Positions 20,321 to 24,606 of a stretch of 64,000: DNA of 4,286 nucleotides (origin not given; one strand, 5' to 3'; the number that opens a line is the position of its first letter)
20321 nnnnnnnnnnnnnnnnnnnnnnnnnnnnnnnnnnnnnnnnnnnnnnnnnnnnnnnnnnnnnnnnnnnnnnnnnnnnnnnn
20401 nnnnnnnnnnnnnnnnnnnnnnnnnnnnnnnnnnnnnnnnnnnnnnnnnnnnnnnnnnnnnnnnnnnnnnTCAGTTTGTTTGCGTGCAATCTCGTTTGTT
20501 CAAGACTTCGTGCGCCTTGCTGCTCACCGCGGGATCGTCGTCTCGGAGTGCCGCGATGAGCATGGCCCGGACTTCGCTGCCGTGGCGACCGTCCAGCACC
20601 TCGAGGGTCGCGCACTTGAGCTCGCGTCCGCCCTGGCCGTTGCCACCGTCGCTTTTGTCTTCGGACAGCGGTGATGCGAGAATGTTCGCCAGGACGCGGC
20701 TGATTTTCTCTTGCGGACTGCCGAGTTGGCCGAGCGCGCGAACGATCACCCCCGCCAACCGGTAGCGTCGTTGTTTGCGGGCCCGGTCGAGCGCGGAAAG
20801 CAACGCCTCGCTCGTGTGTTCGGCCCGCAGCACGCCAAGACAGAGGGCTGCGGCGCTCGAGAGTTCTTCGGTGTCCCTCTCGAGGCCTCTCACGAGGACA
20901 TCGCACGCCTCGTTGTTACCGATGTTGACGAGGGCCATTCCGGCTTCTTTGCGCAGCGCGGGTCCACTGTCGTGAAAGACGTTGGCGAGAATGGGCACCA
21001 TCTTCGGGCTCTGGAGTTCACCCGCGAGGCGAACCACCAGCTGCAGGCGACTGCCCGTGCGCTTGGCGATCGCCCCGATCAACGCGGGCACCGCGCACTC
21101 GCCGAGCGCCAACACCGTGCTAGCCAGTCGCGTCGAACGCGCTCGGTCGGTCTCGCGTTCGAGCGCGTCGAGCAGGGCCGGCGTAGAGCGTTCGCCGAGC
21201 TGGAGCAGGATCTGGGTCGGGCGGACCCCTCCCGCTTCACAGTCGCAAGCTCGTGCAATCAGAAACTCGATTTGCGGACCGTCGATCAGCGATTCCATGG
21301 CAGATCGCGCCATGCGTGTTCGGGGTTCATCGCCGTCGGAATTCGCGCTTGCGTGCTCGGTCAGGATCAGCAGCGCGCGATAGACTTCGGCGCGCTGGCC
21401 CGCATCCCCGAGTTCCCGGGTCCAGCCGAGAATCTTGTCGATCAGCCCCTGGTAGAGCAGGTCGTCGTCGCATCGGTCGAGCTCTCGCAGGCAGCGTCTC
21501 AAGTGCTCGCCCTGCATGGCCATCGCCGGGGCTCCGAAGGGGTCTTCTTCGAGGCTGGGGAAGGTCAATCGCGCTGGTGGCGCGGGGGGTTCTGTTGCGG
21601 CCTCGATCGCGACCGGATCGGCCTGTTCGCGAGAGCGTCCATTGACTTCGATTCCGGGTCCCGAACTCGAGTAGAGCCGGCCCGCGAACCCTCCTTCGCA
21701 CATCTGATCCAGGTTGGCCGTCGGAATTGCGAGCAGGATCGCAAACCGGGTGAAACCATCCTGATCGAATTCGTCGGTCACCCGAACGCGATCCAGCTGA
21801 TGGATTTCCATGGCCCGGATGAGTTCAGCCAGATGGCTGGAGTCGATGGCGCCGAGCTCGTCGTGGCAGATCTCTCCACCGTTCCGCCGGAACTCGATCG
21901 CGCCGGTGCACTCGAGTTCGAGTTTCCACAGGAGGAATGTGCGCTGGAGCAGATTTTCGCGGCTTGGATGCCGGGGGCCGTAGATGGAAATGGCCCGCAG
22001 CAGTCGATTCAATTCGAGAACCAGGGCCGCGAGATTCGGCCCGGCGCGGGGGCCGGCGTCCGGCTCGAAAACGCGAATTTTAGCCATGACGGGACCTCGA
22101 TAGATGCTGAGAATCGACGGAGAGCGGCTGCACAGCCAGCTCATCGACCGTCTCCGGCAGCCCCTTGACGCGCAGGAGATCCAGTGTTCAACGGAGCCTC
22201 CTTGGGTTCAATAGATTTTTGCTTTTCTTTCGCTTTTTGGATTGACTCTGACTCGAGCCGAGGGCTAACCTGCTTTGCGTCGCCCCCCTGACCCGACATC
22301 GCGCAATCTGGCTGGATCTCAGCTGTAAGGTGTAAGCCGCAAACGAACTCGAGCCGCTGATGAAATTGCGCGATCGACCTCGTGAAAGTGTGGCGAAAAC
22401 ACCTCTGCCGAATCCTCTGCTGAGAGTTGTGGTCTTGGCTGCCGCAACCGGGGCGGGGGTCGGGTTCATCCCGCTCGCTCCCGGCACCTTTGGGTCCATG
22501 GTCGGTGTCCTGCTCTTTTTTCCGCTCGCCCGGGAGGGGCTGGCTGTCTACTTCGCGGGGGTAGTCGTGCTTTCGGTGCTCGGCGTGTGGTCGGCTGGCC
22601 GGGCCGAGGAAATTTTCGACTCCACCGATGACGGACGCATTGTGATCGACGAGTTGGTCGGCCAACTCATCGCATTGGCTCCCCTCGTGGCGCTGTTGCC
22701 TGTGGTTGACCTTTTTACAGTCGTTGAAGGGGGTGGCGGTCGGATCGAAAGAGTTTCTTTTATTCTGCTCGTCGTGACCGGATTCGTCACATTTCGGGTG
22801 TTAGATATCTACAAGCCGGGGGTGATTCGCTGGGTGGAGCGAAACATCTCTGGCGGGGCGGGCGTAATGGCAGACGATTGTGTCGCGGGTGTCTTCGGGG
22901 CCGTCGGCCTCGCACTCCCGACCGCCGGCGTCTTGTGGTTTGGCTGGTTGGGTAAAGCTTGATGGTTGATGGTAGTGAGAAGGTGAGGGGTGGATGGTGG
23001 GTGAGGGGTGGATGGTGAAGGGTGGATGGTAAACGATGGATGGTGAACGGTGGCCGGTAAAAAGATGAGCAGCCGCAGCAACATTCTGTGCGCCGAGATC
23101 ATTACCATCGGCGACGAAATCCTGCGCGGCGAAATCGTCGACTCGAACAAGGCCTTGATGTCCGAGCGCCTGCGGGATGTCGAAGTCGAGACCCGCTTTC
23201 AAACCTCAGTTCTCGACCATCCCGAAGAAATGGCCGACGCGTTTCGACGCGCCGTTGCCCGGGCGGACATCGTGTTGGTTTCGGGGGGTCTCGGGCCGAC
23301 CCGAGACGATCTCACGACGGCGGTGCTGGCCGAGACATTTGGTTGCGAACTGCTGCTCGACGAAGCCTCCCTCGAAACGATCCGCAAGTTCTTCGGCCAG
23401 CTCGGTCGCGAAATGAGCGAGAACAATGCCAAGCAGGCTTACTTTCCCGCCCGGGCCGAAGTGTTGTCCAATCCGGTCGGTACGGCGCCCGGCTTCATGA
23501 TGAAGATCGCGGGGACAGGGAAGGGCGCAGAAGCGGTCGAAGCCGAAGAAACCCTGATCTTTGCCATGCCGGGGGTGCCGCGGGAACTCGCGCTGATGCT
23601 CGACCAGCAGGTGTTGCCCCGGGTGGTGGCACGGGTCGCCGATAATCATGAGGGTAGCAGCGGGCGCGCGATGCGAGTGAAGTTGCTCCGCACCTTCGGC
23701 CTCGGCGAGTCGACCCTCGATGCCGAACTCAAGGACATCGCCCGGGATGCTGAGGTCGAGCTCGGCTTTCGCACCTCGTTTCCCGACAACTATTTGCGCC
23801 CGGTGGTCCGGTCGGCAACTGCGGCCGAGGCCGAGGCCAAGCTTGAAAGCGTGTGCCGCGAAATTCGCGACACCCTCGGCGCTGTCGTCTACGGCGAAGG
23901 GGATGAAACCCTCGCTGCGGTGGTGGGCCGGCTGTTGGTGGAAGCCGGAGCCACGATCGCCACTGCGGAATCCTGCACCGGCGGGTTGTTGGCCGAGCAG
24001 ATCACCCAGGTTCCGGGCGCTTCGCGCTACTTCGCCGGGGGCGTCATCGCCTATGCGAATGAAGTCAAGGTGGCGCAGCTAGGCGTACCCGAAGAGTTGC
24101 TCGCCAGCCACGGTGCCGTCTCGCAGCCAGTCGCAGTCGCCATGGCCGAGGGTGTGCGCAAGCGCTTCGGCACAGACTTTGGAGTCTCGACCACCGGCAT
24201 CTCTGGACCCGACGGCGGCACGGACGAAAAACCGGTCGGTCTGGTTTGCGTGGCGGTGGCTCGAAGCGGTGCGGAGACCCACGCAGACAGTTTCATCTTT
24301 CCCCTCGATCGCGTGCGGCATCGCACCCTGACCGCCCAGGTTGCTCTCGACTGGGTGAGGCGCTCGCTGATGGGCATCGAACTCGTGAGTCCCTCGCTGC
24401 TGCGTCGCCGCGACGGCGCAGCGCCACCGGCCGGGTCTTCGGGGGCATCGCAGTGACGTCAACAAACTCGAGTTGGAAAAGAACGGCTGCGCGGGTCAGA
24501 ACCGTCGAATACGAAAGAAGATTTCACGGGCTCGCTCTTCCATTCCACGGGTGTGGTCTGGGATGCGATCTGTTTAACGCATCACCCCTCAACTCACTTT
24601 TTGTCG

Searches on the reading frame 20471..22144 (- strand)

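Call 22: search_protein_families(library=pfam, max_evalue=0.000001, proteins=[window:20471-22144:-])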
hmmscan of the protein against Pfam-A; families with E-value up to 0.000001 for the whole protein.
window:20471-22144:- (557 aa): 1 family
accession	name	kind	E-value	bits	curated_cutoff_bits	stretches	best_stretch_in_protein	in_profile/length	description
PF13646.12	HEAT_2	-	6.6e-13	49.2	27.7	1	369-436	19-87/88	HEAT repeats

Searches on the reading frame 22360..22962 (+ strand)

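Call 22: search_protein_families(library=pfam, max_evalue=0.000001, proteins=[window:22360-22962:+])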
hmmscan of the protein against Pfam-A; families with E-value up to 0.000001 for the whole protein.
window:22360-22962:+ (200 aa): 1 family
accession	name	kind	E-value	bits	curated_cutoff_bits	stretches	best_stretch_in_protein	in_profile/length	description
PF04608.18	PgpA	-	1.2e-36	126.1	28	1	28-184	2-137/141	Phosphatidylglycerophosphatase A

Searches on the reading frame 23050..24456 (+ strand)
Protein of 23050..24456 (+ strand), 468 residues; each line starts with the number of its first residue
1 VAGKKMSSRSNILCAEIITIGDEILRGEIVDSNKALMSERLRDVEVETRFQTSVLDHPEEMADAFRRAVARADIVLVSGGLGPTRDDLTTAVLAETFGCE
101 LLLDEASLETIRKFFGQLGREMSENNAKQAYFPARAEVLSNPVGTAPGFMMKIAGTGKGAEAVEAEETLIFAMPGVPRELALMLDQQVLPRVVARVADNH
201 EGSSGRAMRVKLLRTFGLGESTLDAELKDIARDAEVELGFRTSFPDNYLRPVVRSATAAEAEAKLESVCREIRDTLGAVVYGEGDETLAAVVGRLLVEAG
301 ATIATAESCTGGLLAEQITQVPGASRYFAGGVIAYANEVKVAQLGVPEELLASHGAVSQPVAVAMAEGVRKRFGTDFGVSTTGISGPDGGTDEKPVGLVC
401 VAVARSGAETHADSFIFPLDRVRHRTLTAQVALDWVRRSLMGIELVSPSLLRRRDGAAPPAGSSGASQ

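Call 22: search_protein_families(library=pfam, max_evalue=0.000001, proteins=[window:23050-24456:+])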
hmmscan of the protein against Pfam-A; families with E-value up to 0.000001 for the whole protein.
window:23050-24456:+ (468 aa): 3 families
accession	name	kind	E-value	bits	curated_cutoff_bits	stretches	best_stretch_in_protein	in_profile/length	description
PF02464.23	CinA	-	4.2e-56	189.3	23.5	1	286-439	2-154/155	Competence-damaged protein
PF00994.29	MoCF_biosynth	-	4.9e-33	114.3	26.6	1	16-192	1-142/144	Probable molybdopterin binding domain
PF18146.6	CinA_KH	-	3e-12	46.9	27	1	211-282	2-73/73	Damage-inducible protein CinA KH domain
